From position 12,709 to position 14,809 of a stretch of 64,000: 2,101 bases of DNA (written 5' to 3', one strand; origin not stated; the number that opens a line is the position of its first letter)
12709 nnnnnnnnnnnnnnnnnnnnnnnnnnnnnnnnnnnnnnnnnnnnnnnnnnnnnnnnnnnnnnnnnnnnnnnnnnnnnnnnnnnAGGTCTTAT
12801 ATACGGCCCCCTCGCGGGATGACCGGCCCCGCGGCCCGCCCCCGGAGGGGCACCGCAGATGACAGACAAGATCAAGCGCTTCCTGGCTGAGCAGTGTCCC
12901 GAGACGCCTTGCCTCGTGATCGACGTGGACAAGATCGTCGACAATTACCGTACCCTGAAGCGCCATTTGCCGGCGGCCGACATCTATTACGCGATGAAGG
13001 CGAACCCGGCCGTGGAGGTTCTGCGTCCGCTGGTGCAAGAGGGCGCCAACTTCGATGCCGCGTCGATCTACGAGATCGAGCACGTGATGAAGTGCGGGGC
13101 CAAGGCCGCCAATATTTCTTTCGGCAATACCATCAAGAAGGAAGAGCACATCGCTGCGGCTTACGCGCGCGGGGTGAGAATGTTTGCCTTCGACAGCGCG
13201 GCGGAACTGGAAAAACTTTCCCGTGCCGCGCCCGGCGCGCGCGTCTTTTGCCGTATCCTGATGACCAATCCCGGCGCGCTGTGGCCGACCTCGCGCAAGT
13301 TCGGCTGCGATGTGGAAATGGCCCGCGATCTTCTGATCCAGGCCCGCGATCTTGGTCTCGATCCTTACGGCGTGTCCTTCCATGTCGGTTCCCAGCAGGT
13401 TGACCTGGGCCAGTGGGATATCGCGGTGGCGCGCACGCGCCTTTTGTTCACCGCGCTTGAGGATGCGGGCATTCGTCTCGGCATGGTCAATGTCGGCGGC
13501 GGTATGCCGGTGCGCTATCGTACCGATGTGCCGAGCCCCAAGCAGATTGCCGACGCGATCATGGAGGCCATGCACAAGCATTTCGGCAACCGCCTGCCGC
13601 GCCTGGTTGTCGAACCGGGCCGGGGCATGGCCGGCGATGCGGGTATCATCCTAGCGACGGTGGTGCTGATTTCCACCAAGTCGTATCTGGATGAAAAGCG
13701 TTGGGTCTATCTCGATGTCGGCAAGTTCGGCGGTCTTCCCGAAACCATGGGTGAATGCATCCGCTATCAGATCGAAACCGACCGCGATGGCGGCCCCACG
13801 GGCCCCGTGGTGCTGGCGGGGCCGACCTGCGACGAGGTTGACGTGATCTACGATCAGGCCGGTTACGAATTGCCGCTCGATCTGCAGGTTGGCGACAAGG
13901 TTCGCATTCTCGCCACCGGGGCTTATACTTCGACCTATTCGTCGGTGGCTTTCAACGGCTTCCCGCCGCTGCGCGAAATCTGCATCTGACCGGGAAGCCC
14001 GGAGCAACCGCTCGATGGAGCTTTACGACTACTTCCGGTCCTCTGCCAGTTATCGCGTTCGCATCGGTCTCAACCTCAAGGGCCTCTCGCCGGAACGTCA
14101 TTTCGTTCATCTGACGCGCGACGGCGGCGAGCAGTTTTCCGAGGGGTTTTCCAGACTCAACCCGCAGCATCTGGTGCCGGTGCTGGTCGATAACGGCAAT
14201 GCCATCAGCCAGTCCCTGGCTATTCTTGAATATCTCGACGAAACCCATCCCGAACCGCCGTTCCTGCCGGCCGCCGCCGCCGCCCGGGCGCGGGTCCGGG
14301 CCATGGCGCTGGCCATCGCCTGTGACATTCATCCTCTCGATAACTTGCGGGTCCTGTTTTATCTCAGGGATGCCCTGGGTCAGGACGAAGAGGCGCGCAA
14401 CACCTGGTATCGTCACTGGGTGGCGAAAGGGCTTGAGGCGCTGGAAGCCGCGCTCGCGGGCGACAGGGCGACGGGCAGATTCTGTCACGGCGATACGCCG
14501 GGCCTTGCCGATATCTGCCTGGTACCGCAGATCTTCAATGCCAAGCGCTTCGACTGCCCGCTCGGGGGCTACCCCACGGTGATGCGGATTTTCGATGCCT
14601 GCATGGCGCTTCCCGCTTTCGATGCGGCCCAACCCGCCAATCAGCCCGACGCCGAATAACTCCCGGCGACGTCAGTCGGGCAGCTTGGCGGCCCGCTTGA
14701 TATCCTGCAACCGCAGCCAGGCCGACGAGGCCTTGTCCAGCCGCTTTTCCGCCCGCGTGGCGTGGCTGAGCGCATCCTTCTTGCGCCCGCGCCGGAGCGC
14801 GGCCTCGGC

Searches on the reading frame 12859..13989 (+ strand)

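Call 26: search_protein_families(library=pfam, proteins=[window:12859-13989:+], max_evalue=0.0001)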
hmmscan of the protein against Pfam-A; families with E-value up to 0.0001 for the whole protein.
window:12859-13989:+ (376 aa): 3 families
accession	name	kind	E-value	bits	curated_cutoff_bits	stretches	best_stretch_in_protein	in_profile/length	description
PF02784.22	Orn_Arg_deC_N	-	5.9e-52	176.9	23.4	1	24-258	2-246/247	Pyridoxal-dependent decarboxylase, pyridoxal binding domain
PF00278.28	Orn_DAP_Arg_deC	-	9.7e-13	48.6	23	1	137-354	5-95/95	Pyridoxal-dependent decarboxylase, C-terminal sheet domain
PF01168.26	Ala_racemase_N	-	6.9e-07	29.6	24.1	1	21-212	1-193/220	Alanine racemase, N-terminal domain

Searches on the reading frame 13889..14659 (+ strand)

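Call 26: search_protein_families(library=pfam, proteins=[window:13889-14659:+], max_evalue=0.0001)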
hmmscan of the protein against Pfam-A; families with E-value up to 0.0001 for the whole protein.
window:13889-14659:+ (256 aa): 4 families
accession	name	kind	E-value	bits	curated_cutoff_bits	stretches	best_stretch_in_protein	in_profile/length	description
PF13409.12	GST_N_2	-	6.1e-14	52.8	25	1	51-119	2-70/70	Glutathione S-transferase, N-terminal domain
PF13417.12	GST_N_3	-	1.8e-13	51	22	1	45-124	1-75/75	Glutathione S-transferase, N-terminal domain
PF02798.26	GST_N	-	2.1e-12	47.6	20.9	1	42-118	2-76/76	Glutathione S-transferase, N-terminal domain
PF13410.11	GST_C_2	-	9.4e-07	29.3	24.9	1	179-219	12-48/69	Glutathione S-transferase, C-terminal domain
